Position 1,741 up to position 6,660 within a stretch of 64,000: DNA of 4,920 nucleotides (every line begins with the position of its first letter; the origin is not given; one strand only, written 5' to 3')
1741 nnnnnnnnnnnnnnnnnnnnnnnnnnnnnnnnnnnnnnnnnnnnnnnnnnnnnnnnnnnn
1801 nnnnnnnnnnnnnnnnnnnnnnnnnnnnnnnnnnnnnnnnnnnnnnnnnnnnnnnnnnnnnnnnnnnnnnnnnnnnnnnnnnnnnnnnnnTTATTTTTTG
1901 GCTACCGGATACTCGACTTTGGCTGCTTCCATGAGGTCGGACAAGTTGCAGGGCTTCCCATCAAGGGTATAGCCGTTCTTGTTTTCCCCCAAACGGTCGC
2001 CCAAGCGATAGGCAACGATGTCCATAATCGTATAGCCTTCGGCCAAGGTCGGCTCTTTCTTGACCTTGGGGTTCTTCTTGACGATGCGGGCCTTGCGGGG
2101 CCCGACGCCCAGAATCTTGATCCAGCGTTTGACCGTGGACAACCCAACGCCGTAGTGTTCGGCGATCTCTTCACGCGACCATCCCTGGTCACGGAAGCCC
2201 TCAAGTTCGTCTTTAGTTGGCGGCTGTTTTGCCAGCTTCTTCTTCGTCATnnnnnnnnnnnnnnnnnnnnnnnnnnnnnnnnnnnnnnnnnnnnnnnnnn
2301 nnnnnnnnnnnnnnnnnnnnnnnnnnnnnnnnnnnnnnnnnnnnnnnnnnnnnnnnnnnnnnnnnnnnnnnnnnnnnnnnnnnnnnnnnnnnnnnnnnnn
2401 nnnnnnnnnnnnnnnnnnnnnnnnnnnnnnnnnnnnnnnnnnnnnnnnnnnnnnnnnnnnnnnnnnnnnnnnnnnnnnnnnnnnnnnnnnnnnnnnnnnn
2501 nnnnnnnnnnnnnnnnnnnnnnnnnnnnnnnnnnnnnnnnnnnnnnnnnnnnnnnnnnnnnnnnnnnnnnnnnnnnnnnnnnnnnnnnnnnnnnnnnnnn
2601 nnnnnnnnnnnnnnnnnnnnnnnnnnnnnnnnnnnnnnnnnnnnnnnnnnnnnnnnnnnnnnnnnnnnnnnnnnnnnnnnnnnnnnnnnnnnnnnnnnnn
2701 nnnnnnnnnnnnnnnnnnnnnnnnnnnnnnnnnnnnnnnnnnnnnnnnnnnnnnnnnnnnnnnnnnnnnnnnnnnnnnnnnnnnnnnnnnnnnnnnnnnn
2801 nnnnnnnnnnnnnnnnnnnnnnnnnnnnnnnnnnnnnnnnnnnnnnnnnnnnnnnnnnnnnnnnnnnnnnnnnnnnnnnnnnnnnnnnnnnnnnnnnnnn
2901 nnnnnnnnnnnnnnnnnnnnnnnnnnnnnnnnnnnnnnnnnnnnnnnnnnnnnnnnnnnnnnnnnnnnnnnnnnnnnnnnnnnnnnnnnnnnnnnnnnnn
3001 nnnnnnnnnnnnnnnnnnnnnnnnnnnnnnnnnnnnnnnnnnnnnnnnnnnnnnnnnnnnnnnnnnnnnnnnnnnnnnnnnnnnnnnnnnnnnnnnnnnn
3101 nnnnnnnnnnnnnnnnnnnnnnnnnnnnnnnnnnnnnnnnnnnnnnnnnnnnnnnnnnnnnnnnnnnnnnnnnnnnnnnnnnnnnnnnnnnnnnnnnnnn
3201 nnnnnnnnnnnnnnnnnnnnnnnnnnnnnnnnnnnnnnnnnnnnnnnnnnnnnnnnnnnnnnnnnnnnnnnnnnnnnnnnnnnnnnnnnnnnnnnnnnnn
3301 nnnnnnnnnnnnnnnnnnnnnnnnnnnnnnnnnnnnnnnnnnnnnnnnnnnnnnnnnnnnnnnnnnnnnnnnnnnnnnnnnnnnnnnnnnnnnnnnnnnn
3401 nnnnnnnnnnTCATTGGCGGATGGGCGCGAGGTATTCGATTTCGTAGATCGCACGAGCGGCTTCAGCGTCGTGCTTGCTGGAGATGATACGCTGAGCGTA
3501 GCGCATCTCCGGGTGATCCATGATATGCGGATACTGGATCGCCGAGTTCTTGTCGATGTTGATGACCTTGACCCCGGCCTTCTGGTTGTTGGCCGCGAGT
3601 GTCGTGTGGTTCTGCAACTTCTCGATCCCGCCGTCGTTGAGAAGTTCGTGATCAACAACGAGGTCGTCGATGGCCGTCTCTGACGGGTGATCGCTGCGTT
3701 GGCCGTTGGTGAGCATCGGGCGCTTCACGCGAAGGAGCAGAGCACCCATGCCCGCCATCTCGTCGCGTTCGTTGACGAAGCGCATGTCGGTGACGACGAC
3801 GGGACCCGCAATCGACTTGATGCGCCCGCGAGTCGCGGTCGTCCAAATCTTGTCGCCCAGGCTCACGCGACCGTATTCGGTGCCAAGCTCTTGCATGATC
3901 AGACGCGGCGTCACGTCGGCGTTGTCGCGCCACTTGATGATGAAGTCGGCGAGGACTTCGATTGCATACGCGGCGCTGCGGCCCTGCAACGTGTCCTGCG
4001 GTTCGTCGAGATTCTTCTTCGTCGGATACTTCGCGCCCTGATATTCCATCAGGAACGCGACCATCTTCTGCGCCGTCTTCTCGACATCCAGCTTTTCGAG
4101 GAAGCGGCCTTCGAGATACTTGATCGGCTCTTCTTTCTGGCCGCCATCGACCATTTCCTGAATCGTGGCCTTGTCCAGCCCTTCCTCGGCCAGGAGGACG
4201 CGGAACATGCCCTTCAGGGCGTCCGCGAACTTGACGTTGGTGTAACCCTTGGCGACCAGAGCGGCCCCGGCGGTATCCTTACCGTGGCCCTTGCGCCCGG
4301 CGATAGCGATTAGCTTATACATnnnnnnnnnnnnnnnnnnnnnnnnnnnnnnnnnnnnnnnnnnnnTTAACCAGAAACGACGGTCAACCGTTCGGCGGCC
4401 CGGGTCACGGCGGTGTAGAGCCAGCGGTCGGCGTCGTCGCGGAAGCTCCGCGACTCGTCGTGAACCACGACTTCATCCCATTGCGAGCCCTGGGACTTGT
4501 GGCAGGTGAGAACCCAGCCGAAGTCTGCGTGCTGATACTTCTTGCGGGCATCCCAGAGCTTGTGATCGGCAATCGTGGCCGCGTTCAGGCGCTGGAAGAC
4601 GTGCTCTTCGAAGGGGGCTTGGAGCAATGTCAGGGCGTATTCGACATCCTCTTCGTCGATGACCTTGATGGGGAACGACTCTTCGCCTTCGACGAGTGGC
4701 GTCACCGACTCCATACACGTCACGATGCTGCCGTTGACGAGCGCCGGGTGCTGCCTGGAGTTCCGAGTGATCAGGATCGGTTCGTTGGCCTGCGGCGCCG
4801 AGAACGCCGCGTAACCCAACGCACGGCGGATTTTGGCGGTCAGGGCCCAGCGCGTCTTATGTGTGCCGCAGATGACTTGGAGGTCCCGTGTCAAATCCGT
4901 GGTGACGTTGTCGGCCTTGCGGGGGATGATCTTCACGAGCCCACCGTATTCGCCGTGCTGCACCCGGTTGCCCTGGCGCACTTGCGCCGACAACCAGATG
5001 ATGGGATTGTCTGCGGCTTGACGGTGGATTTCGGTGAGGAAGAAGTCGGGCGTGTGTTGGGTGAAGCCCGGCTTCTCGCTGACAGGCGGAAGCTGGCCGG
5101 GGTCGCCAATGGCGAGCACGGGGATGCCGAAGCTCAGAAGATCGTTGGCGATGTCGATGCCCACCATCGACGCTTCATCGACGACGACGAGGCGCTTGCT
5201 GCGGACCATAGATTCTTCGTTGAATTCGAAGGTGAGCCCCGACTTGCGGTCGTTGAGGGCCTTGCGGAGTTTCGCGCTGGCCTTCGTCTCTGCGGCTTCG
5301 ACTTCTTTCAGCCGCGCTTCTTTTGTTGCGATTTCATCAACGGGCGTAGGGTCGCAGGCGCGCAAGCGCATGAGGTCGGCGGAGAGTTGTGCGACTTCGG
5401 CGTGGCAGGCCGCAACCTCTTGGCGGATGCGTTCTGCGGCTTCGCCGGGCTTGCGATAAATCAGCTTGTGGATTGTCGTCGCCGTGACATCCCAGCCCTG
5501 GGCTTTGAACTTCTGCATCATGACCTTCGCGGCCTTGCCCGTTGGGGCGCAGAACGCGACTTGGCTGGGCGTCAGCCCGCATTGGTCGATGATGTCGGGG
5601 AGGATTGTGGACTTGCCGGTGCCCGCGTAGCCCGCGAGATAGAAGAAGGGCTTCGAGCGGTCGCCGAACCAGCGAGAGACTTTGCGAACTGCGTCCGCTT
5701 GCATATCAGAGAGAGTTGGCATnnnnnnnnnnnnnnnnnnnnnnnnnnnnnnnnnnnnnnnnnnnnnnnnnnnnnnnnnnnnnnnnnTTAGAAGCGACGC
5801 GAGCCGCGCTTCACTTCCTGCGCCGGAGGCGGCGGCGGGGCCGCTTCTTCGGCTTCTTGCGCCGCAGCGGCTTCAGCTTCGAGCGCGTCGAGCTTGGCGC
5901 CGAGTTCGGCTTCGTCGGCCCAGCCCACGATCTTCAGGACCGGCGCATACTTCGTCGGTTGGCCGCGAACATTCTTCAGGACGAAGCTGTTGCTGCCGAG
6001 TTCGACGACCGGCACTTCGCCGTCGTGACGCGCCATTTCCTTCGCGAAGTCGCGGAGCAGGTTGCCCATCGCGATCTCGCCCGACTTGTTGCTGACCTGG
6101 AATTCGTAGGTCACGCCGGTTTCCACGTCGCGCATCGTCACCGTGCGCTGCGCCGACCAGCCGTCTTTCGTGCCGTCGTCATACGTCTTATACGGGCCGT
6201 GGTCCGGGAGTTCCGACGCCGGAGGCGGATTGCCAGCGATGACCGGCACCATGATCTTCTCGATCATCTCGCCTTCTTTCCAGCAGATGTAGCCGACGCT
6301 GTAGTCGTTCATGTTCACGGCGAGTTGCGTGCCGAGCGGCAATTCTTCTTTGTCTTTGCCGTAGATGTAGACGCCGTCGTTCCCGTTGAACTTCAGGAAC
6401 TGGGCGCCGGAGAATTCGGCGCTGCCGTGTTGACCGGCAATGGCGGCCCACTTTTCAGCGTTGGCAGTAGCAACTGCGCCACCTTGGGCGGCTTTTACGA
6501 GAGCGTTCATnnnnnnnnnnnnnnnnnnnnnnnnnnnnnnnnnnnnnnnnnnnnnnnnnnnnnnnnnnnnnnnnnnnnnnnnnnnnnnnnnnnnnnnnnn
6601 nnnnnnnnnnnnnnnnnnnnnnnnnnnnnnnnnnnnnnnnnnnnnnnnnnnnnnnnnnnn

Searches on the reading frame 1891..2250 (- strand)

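Call 16: search_protein_families(library=phrogs, proteins=[window:1891-2250:-], max_evalue=0.001)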
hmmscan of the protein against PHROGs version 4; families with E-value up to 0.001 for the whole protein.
window:1891-2250:- (119 aa): 8 families
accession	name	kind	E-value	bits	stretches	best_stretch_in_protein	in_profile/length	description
phrog_15781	-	unknown function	1.7e-08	35.5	1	68-113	29-74/78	-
phrog_36382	-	unknown function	1e-06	29.5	1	82-112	10-40/45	-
phrog_7545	-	DNA, RNA and nucleotide metabolism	3.3e-05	25.2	1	19-78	14-73/160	HNH endonuclease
phrog_664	-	DNA, RNA and nucleotide metabolism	9.6e-05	23.3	1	15-53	92-130/210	DNA binding protein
phrog_4779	-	transcription regulation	0.00021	22.8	1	20-58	12-50/98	transcriptional regulator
phrog_4151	-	DNA, RNA and nucleotide metabolism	0.00062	20.6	1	22-46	19-43/154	DNA binding protein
phrog_323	-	transcription regulation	0.00065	20.3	1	2-59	140-199/319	transcriptional regulator, D5-like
phrog_8446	-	DNA, RNA and nucleotide metabolism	0.00088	20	1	17-76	22-71/211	HNH endonuclease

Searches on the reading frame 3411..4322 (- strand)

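Call 14: search_protein_families(library=phrogs, proteins=[window:3411-4322:-], max_evalue=0.001)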
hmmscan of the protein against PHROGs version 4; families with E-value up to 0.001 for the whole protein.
window:3411-4322:- (303 aa): 2 families
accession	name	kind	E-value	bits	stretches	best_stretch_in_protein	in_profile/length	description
phrog_139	-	other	2e-41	143.5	1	1-263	82-279/342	deoxynucleoside monophosphate kinase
phrog_31701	-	unknown function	1.5e-05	26.1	1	1-73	11-84/89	-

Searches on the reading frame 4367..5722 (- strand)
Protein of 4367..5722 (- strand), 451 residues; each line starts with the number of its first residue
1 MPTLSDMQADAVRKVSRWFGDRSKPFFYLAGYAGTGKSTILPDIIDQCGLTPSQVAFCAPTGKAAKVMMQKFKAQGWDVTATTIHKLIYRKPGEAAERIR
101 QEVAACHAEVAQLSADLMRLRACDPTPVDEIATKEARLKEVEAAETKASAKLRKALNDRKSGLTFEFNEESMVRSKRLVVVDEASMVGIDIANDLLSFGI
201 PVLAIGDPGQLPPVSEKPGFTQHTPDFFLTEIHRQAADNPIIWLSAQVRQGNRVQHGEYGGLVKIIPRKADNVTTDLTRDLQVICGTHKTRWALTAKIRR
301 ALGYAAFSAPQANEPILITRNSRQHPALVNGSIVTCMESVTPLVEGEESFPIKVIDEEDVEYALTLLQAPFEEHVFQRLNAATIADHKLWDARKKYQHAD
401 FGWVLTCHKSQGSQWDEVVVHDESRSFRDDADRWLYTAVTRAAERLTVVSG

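Call 14: search_protein_families(library=phrogs, proteins=[window:4367-5722:-], max_evalue=0.001)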
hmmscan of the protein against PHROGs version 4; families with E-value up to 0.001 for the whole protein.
window:4367-5722:- (451 aa): 4 families
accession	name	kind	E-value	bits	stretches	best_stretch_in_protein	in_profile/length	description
phrog_325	-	DNA, RNA and nucleotide metabolism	4.6e-101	340.6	1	3-448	470-866/986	Dda-like helicase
phrog_4412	-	DNA, RNA and nucleotide metabolism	2.4e-34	119.8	3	4-93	331-409/743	exonuclease V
phrog_1967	-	DNA, RNA and nucleotide metabolism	1.9e-12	47.6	2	396-449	599-667/776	DNA helicase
phrog_25411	-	unknown function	0.00045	20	0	29-217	235-395/627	-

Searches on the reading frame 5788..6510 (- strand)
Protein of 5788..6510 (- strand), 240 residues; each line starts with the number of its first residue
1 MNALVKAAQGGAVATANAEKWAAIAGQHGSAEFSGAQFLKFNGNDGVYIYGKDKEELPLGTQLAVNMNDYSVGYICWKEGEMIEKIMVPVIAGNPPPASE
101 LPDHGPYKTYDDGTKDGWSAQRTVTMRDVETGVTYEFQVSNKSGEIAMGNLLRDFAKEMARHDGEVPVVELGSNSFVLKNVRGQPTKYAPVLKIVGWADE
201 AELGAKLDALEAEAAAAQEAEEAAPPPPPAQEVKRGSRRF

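Call 14: search_protein_families(library=phrogs, proteins=[window:5788-6510:-], max_evalue=0.001)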
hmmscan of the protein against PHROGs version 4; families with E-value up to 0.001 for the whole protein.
window:5788-6510:- (240 aa): 1 family
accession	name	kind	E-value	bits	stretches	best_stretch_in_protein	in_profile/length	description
phrog_9528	-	DNA, RNA and nucleotide metabolism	1.4e-55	190.4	1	1-212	1-210/339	nucleotidyltransferase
